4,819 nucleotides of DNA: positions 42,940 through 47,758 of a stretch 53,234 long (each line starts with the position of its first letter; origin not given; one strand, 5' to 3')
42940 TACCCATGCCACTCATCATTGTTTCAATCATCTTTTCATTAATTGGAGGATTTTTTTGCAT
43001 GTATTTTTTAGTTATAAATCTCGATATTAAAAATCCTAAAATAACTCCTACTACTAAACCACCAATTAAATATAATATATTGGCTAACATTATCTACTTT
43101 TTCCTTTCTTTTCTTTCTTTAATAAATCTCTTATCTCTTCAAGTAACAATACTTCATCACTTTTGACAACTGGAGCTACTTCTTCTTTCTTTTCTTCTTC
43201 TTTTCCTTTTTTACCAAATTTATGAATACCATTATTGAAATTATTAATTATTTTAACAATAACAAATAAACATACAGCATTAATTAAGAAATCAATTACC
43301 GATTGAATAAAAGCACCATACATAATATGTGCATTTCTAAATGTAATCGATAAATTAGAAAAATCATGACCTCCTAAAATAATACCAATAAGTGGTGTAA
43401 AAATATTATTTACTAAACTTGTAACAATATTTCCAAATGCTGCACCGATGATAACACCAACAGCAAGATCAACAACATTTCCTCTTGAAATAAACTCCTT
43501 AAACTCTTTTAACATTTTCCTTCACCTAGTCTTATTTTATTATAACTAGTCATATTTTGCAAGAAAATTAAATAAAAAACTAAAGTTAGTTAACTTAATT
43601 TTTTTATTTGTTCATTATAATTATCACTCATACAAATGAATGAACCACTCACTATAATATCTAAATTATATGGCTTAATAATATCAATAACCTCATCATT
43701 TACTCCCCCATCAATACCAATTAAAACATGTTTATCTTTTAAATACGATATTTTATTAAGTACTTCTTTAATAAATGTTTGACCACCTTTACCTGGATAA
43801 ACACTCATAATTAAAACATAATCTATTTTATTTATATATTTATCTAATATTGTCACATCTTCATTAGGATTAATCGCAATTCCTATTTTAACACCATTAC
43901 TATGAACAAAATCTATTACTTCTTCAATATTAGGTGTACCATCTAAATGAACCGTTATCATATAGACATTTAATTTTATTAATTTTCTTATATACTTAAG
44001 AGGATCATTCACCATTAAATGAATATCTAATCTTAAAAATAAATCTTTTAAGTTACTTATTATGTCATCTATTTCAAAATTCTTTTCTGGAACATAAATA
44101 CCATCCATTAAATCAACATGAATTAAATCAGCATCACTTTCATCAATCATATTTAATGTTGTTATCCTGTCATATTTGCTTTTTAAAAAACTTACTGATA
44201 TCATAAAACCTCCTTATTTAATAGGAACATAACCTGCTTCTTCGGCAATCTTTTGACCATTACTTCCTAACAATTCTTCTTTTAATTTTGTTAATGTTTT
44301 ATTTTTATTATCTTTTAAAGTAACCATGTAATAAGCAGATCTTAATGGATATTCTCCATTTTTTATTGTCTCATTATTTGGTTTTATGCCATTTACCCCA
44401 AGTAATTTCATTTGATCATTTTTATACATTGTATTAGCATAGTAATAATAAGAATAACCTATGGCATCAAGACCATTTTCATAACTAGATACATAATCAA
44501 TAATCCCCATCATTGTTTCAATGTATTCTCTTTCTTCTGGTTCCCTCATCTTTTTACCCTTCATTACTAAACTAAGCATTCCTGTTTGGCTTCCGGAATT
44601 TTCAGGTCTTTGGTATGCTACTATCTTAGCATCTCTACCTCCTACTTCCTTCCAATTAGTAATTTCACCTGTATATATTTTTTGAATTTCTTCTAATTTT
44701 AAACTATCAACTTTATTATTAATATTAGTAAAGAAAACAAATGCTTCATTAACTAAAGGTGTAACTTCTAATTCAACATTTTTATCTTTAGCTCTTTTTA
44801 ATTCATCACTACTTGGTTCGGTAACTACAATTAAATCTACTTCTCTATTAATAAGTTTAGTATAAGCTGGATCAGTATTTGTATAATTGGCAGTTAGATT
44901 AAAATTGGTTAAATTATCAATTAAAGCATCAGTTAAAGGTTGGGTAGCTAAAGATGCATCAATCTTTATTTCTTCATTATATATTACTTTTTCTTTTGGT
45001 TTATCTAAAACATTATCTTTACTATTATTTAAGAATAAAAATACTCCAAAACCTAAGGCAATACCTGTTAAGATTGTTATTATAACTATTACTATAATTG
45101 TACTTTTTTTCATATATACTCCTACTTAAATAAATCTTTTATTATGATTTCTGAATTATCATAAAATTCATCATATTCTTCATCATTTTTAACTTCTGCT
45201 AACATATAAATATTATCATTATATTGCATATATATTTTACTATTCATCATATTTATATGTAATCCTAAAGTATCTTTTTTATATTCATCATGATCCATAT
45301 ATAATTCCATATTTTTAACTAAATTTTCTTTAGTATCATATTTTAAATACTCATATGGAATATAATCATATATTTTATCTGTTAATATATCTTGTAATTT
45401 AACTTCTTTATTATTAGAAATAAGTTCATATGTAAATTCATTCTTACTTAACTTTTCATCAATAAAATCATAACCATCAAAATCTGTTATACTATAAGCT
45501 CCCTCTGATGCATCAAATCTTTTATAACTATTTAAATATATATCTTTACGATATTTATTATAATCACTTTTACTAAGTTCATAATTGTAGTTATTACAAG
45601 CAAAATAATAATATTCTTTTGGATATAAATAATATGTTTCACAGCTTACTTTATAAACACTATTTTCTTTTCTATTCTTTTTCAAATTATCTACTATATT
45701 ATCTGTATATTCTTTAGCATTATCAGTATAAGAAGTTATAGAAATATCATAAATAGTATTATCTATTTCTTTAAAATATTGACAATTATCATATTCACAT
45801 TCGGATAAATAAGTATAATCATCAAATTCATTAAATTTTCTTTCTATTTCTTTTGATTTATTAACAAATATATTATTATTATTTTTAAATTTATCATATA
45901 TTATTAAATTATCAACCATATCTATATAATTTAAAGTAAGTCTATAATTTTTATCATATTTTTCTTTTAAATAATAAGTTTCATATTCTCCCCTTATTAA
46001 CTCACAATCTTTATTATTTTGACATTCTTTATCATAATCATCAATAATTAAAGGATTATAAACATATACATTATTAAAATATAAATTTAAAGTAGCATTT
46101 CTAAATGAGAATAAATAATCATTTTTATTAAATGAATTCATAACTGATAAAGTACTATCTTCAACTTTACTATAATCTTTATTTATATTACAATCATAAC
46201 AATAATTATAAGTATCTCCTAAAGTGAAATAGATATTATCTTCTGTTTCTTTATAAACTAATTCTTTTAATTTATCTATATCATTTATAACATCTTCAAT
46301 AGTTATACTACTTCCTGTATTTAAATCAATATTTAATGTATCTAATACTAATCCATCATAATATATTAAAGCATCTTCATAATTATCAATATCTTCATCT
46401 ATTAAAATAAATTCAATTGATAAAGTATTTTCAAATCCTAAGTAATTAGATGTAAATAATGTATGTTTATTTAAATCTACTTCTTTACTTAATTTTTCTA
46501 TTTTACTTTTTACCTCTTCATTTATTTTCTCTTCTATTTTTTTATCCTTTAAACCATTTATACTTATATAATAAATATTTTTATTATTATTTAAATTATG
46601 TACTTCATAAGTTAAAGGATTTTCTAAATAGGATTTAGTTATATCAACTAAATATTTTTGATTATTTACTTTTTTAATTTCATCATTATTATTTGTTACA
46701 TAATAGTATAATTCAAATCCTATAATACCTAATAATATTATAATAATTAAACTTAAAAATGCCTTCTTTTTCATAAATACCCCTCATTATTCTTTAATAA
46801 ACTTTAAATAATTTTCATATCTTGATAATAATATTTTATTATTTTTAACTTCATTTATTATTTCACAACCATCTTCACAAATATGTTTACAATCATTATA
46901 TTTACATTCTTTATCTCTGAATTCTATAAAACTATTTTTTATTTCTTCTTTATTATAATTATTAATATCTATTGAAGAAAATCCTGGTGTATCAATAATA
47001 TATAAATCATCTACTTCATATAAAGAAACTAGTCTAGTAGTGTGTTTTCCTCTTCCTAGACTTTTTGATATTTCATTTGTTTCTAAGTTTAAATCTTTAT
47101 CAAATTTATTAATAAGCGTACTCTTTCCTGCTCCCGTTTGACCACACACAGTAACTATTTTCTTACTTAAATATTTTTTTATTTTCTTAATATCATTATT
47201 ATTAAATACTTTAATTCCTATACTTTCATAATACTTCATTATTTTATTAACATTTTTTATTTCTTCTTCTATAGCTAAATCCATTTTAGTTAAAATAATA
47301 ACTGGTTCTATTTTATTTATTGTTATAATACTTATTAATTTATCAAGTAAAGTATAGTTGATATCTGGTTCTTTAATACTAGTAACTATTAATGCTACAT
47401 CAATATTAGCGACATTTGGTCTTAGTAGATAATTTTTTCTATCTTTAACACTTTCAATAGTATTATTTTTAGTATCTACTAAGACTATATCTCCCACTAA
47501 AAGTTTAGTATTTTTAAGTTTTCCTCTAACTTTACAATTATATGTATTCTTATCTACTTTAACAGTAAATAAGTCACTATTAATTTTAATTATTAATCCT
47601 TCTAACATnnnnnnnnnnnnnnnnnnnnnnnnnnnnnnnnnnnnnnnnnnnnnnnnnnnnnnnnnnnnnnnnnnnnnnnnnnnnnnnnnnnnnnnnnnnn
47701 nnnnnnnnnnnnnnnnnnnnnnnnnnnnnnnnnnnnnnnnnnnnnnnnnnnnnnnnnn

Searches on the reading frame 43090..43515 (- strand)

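Call 38: search_protein_families(library=pfam, proteins=[window:43090-43515:-], max_evalue=0.0001)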
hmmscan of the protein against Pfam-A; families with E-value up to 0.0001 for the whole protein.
window:43090-43515:- (141 aa): 1 family
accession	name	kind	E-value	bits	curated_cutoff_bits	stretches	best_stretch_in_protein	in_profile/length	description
PF01741.23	MscL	-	9.3e-43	145.9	27.4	1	1-133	1-123/123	Large-conductance mechanosensitive channel, MscL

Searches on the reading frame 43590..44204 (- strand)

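Call 38: search_protein_families(library=pfam, proteins=[window:43590-44204:-], max_evalue=0.0001)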
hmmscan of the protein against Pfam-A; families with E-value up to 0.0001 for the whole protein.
window:43590-44204:- (204 aa): 1 family
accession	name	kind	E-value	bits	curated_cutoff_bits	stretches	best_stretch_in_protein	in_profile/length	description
PF00834.25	Ribul_P_3_epim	-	4.2e-43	147.5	21.1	1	3-190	3-197/198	Ribulose-phosphate 3 epimerase family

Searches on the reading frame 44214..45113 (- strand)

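Call 38: search_protein_families(library=pfam, proteins=[window:44214-45113:-], max_evalue=0.0001)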
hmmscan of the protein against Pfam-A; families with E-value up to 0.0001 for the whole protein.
window:44214-45113:- (299 aa): 1 family
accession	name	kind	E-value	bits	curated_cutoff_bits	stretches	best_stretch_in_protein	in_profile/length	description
PF12849.12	PBP_like_2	-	7.2e-25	88.7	27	1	60-271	27-251/267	PBP superfamily domain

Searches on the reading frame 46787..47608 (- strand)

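Call 53: search_protein_families(library=pfam, proteins=[window:46787-47608:-], max_evalue=0.001)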
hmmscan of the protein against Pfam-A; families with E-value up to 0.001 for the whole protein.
window:46787-47608:- (273 aa): 7 families
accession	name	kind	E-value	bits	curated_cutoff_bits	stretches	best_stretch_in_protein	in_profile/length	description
PF03193.22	RsgA_GTPase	-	3.2e-50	170.8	30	1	54-215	1-173/174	RsgA GTPase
PF16745.11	RsgA_N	-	4.3e-11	42.8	27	1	3-50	1-50/54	RsgA N-terminal domain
PF01926.29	MMR_HSR1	-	1.4e-08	35.3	21.9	1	152-232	2-75/113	50S ribosome-binding GTPase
PF01176.25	eIF-1a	-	0.00029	20.8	30.2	1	11-47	13-52/64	Translation initiation factor 1A / IF-1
PF00350.29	Dynamin_N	-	0.00039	20.9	27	0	152-168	1-17/168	Dynamin family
PF13401.12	AAA_22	-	0.00074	20.3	27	0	148-191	4-33/130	AAA domain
PF00735.24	Septin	-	0.00098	18.9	26.2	1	152-219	7-80/280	Septin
